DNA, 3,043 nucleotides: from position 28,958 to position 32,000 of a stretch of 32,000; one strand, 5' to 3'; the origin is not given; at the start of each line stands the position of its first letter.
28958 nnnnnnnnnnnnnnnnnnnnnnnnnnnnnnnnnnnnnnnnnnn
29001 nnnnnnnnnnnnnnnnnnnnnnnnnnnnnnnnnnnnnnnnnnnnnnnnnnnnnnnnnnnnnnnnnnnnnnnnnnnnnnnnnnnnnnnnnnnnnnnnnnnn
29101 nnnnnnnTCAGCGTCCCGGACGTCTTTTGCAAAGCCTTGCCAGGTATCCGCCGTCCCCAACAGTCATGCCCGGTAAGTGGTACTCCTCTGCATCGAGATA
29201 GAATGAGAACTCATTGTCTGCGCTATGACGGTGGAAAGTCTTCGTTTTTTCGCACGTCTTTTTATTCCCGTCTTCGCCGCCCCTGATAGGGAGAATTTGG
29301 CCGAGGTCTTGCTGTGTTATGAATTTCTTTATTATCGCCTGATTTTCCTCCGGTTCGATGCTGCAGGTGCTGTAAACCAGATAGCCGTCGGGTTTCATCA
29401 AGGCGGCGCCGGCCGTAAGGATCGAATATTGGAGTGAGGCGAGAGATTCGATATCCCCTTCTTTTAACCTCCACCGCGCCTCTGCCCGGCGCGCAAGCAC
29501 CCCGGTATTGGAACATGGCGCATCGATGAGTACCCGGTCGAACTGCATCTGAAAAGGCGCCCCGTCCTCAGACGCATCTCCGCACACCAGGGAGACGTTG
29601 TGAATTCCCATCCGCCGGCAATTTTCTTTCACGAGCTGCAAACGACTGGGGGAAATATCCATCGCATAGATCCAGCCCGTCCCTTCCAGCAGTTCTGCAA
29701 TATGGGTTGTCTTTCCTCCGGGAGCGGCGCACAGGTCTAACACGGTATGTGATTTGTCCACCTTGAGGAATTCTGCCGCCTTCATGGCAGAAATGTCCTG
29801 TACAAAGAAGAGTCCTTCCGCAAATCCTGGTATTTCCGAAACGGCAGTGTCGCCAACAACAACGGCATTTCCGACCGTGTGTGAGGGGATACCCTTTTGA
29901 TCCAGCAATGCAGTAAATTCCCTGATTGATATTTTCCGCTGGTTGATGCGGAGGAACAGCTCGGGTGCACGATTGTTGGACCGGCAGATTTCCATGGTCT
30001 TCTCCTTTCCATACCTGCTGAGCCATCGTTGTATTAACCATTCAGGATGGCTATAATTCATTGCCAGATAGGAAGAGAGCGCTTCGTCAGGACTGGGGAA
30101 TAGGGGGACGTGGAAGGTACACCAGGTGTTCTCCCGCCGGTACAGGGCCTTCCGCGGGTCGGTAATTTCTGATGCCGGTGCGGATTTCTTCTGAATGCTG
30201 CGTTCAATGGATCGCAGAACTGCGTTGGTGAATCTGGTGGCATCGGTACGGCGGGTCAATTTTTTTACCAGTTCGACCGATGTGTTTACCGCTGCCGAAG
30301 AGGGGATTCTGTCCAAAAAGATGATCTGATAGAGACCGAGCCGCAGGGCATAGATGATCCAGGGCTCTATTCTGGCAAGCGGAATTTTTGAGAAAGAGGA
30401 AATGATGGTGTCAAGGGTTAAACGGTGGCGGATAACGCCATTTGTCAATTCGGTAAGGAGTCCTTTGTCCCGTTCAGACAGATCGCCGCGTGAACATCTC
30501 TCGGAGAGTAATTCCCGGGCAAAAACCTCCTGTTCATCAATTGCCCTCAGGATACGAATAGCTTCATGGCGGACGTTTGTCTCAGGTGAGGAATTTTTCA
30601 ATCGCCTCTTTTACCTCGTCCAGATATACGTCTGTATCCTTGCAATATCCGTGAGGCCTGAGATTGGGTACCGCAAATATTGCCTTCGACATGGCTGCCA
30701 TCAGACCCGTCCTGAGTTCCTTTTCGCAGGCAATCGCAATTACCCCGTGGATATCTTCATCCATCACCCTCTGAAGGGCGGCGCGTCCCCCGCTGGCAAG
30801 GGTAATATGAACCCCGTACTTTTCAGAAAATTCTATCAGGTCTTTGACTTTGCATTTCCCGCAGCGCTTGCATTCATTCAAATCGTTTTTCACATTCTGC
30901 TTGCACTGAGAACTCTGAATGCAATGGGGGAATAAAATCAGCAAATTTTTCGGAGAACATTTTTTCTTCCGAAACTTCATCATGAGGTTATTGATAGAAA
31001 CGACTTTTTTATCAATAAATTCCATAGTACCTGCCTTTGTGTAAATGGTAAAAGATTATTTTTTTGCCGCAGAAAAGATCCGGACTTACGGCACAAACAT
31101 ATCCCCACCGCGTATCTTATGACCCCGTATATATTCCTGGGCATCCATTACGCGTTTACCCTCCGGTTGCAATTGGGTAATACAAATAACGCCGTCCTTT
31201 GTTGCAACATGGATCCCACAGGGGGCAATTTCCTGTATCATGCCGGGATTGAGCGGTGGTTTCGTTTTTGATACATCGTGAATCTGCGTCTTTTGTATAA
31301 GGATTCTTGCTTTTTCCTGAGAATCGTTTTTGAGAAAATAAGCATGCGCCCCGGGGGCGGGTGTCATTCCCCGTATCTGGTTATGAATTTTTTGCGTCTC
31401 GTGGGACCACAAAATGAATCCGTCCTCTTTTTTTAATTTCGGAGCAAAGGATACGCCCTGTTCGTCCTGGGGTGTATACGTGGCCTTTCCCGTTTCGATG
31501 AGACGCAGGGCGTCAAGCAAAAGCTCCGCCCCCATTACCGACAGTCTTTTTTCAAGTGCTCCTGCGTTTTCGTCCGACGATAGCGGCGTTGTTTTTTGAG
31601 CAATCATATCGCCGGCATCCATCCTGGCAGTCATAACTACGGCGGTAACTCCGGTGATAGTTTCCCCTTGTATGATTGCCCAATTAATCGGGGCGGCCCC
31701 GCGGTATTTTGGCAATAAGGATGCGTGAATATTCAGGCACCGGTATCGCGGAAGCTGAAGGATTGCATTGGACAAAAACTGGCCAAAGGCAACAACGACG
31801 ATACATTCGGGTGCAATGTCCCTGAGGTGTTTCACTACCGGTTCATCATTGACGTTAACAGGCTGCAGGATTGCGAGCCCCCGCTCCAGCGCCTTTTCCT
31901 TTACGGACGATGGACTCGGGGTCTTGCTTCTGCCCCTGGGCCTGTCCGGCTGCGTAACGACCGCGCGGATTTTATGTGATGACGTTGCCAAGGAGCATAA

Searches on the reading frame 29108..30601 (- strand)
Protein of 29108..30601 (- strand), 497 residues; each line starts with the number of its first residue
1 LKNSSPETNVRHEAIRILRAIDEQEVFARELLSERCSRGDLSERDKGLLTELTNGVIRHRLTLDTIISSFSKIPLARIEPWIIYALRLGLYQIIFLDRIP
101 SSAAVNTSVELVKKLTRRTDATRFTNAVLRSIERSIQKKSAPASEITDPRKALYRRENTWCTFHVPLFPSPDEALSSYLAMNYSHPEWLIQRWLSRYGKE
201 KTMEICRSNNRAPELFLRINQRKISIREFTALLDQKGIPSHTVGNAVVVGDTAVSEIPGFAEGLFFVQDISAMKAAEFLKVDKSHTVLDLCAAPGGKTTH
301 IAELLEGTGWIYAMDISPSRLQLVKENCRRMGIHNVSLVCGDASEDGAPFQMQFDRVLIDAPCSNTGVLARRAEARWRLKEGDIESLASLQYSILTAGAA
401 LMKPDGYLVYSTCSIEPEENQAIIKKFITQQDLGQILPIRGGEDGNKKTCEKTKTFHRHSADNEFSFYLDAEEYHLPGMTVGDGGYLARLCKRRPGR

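Call 107: search_protein_families(library=pfam, proteins=[window:29108-30601:-], max_evalue=0.0001)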
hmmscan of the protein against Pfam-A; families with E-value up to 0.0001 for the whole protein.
window:29108-30601:- (497 aa): 9 families
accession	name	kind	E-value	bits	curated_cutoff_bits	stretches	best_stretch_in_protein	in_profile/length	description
PF01189.24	Methyltr_RsmB-F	-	3.1e-55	187.4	27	1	278-460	3-187/199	16S rRNA methyltransferase RsmB/F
PF01029.23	NusB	-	6.1e-31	108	23.1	1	9-134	2-133/133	NusB family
PF22458.1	RsmF-B_ferredox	-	3.1e-16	59.7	27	1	185-243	1-58/74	Methyltr_RsmF/B-like, ferredoxin-like domain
PF13847.12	Methyltransf_31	-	2.1e-10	40.9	27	1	282-421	2-120/145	Methyltransferase domain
PF13649.12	Methyltransf_25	-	6.9e-08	33.5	27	1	287-359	1-70/97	Methyltransferase domain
PF01728.25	FtsJ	-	6.7e-07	29.8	24.1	1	277-416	17-142/181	FtsJ-like methyltransferase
PF01209.24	Ubie_methyltran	-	1.4e-05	25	20.1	1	278-345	42-109/233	ubiE/COQ5 methyltransferase family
PF09445.16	Methyltransf_15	-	4e-05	23.7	22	1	286-350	3-65/165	RNA cap guanine-N2 methyltransferase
PF01135.25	PCMT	-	9.3e-05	22.7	20.3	0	274-361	64-150/210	Protein-L-isoaspartate(D-aspartate) O-methyltransferase (PCMT)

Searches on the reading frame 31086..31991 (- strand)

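Call 107: search_protein_families(library=pfam, proteins=[window:31086-31991:-], max_evalue=0.0001)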
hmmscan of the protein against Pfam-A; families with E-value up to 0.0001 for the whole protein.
window:31086-31991:- (301 aa): 2 families
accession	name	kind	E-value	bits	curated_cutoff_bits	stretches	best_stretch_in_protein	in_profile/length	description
PF00551.24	Formyl_trans_N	-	2.6e-38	132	26.1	1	6-162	28-181/181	Formyl transferase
PF02911.23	Formyl_trans_C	-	9e-25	87.2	21.1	1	185-291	1-99/100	Formyl transferase, C-terminal domain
